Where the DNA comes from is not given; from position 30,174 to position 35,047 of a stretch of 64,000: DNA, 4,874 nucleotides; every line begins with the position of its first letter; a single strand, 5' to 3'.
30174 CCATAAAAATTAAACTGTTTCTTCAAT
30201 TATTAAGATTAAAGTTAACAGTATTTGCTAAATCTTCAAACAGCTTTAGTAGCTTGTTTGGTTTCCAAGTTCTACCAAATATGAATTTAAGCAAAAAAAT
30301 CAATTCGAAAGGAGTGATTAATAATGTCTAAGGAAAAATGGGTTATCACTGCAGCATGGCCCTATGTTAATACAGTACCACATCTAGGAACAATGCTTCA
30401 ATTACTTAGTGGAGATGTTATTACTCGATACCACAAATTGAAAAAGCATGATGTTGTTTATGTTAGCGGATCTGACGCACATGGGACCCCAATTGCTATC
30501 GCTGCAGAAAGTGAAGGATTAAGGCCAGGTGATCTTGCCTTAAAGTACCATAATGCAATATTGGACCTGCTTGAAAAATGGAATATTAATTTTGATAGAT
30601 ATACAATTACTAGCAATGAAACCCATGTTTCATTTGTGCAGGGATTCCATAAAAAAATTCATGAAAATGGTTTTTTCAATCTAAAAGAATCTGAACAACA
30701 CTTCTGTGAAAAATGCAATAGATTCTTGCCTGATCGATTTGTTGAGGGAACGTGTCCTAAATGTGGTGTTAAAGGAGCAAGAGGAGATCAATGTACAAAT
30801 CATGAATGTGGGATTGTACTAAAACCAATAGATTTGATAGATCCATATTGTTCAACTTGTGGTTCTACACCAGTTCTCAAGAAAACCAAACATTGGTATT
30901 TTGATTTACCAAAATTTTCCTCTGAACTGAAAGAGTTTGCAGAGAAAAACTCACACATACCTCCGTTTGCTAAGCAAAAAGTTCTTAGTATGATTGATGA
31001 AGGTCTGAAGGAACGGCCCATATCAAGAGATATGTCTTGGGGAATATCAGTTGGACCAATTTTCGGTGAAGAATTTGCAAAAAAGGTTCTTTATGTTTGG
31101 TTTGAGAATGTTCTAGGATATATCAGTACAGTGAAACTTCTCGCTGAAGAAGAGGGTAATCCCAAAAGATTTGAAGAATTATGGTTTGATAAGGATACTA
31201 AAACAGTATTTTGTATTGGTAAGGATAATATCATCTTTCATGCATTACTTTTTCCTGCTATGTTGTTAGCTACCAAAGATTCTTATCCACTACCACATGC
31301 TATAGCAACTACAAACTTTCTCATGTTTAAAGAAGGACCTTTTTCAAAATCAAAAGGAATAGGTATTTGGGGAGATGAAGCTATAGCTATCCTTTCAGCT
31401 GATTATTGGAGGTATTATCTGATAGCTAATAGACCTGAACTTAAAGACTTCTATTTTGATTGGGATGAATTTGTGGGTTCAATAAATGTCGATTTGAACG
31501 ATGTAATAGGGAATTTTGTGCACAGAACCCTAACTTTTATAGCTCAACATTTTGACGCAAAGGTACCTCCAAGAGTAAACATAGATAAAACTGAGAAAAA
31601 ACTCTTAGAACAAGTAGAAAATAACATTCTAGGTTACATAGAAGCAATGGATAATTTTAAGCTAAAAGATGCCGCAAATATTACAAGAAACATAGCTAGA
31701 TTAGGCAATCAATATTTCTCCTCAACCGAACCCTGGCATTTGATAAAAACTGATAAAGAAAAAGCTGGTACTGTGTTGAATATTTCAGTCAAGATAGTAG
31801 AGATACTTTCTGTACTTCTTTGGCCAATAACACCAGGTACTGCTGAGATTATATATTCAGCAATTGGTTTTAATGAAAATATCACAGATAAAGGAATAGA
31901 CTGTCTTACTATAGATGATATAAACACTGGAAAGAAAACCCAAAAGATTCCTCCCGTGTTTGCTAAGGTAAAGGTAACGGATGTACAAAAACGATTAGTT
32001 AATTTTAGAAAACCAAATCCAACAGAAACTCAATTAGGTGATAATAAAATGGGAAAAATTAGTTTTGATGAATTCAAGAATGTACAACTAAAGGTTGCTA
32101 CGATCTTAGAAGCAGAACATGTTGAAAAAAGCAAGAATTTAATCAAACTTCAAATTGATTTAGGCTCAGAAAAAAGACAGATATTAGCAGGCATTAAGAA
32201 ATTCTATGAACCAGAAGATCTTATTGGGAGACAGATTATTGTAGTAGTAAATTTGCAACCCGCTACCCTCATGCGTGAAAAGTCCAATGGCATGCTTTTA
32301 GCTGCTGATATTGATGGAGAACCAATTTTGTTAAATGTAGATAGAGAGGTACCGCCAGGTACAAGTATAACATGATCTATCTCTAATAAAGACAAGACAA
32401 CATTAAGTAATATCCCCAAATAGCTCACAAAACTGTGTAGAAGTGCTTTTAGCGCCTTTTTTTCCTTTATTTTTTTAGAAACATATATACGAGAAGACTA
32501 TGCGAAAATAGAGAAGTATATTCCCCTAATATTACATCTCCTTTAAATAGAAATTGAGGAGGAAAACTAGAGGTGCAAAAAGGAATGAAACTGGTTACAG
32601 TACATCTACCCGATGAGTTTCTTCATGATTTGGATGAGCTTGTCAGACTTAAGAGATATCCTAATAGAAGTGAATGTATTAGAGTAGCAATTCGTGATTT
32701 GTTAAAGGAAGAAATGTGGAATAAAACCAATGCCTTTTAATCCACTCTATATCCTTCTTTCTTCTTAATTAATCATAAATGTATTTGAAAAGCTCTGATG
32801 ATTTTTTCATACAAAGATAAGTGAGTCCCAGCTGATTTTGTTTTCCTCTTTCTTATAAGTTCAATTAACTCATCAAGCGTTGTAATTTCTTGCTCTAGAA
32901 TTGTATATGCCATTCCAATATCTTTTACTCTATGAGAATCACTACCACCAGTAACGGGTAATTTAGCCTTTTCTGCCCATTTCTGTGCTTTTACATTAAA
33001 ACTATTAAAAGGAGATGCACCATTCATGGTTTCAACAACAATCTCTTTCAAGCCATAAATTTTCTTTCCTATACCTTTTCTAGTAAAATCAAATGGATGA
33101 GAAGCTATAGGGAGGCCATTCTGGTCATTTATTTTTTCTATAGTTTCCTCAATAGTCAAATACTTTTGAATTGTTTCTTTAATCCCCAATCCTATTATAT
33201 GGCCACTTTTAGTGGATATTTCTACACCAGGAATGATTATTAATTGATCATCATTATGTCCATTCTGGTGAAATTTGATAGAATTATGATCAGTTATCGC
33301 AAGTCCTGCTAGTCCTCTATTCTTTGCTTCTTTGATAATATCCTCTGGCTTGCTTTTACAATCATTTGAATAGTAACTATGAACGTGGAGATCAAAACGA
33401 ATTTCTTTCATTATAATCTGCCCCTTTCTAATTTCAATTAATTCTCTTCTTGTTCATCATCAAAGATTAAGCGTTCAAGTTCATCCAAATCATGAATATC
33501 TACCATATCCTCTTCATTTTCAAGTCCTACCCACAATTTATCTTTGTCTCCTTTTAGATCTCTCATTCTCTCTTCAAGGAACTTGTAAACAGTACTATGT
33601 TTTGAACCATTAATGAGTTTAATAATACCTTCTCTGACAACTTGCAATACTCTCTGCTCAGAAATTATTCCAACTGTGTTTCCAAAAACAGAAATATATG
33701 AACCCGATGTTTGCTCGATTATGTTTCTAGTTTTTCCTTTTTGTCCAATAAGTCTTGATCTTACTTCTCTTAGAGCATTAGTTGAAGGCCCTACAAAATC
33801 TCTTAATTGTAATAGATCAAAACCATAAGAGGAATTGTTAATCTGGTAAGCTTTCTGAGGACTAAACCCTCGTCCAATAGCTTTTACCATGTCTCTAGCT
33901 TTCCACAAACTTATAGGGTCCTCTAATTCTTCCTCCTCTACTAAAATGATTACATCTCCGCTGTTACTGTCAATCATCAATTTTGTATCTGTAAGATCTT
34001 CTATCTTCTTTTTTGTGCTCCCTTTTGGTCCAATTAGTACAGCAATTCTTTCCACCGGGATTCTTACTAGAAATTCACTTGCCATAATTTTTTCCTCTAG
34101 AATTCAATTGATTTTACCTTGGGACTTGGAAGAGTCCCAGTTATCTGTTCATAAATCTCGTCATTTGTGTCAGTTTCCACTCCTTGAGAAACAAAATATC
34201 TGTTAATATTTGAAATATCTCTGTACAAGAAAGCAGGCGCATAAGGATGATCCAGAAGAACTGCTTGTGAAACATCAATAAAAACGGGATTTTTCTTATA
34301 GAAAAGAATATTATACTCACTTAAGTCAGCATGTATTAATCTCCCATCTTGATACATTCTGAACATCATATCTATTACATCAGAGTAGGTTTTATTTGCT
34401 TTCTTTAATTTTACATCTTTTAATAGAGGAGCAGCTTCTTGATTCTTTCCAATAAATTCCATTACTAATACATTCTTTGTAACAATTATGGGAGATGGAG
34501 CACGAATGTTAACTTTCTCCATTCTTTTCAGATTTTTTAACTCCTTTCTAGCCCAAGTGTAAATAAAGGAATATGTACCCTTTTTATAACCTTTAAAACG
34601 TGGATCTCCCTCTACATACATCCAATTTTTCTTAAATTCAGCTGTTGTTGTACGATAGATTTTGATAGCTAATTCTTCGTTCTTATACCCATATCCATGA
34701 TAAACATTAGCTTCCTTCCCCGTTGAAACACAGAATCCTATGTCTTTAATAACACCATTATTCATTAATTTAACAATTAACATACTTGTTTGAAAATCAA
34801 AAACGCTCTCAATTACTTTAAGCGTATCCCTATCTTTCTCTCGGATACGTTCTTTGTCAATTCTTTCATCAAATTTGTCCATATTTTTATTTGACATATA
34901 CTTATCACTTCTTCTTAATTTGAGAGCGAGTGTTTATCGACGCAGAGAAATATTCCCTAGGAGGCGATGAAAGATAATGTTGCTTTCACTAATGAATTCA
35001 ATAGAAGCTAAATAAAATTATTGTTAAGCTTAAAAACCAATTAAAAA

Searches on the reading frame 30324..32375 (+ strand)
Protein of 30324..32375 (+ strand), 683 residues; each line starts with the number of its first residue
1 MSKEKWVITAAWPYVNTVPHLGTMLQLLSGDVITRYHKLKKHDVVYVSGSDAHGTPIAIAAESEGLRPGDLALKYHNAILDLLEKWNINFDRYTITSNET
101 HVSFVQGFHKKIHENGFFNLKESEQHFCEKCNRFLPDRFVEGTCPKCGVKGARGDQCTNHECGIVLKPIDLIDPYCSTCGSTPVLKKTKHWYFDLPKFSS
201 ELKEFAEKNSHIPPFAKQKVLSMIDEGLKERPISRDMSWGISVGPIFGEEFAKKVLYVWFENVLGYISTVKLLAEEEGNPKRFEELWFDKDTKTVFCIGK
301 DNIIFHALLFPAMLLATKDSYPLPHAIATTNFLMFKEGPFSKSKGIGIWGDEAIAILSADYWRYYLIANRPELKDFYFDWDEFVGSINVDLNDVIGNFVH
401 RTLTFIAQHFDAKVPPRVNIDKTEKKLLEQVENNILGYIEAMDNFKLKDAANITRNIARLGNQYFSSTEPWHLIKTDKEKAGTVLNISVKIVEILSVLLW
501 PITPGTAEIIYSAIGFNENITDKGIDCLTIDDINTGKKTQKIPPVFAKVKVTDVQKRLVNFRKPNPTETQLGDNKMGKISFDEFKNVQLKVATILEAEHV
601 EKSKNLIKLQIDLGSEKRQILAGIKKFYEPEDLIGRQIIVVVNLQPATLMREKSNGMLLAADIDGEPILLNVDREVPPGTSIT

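Call 9: search_protein_families(library=pfam, proteins=[window:30324-32375:+], max_evalue=0.01)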
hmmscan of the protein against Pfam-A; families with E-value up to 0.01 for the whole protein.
window:30324-32375:+ (683 aa): 5 families
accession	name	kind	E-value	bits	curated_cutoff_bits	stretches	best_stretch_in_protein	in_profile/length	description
PF09334.17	tRNA-synt_1g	-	1.2e-137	459.3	20.1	1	7-403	2-391/391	tRNA synthetases class I (M)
PF01588.26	tRNA_bind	-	4.3e-26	91.3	27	1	589-680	1-95/96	Putative tRNA binding domain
PF19303.5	Anticodon_3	-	5e-18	65.9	23.5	1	414-555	1-141/152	Anticodon binding domain of methionyl tRNA ligase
PF00133.28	tRNA-synt_1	-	1.1e-16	61.1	22.7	2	3-64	22-83/414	tRNA synthetases class I (I, L, M and V)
PF08264.19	Anticodon_1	-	7.3e-06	26.4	25.1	1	425-520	2-99/148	Anticodon-binding domain of tRNA ligase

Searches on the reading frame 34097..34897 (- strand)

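Call 105: search_protein_families(library=pfam, proteins=[window:34097-34897:-], max_evalue=0.001)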
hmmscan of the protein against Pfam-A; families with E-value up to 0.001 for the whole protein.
window:34097-34897:- (266 aa): 2 families
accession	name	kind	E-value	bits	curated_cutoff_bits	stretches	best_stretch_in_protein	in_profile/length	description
PF01163.29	RIO1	-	9.7e-60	201.8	22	1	64-243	1-182/187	RIO domain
PF03109.22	ABC1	-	9e-06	25.4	22.9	1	121-236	122-230/244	ABC1 atypical kinase-like domain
